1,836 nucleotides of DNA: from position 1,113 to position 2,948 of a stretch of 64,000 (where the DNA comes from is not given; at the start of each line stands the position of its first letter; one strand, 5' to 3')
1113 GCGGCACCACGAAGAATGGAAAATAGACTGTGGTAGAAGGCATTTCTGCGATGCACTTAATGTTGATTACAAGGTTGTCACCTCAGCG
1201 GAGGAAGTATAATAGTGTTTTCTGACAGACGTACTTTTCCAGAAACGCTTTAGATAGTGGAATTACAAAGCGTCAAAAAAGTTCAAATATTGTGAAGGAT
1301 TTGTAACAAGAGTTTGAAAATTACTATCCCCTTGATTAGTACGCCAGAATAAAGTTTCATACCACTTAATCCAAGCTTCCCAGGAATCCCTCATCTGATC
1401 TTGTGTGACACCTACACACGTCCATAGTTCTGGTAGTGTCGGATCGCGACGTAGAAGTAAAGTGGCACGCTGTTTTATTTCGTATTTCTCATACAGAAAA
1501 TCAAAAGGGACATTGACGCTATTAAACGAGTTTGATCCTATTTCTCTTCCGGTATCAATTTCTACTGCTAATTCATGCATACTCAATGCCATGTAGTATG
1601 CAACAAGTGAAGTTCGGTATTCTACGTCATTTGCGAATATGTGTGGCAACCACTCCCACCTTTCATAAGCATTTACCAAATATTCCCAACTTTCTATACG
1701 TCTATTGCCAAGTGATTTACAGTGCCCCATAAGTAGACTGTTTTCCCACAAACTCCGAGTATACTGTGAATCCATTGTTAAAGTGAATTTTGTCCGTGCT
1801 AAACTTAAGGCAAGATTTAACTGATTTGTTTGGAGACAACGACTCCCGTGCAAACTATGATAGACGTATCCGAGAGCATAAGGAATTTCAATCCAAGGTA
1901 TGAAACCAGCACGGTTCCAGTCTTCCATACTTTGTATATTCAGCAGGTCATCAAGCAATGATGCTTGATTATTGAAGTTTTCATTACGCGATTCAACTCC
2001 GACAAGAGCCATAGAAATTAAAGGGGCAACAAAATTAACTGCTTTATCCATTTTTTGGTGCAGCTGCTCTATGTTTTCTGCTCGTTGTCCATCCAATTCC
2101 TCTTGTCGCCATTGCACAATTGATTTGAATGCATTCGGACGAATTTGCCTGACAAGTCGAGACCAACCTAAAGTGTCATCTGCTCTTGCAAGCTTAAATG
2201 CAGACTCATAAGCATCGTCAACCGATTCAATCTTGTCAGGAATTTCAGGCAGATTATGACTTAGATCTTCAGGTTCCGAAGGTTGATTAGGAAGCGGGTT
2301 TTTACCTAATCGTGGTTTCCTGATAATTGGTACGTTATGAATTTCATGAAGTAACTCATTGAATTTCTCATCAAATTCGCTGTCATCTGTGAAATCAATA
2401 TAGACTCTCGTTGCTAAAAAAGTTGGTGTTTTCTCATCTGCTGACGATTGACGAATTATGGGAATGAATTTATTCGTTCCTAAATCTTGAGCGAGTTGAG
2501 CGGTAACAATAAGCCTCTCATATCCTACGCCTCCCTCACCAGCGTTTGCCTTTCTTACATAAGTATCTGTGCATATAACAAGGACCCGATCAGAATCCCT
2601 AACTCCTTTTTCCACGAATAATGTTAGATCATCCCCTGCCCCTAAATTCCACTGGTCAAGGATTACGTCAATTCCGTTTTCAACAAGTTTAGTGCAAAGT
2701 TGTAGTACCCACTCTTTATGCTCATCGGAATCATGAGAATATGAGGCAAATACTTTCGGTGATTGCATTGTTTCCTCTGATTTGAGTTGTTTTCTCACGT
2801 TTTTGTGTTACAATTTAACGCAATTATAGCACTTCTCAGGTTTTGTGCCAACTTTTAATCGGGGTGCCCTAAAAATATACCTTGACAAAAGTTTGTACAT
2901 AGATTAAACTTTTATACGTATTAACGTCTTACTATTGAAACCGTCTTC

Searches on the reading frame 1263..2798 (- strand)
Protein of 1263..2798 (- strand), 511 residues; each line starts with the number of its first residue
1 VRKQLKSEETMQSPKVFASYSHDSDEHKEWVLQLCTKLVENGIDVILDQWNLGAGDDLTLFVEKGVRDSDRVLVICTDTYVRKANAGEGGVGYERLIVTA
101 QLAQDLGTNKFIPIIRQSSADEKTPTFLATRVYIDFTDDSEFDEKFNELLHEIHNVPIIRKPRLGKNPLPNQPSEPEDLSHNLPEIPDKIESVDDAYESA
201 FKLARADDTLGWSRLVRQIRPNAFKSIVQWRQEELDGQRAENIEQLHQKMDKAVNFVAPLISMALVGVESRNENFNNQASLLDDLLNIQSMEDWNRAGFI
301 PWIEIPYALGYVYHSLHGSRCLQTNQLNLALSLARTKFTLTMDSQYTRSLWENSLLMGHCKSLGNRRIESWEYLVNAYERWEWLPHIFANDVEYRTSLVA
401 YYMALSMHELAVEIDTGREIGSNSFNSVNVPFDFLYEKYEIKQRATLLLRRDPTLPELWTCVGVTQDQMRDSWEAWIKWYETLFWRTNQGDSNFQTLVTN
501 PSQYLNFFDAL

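Call 19: search_protein_families(library=pfam, proteins=[window:1263-2798:-], max_evalue=0.001)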
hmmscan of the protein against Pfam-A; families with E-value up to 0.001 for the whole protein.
window:1263-2798:- (511 aa): 3 families
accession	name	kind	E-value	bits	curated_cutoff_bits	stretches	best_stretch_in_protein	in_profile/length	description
PF13676.11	TIR_2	-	1e-22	81.3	28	1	16-150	1-122/122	TIR domain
PF08357.16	SEFIR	-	1.9e-13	51.4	23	1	14-136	1-137/150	SEFIR domain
PF01582.25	TIR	-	0.00082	19.6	21.3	0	17-84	2-71/179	TIR domain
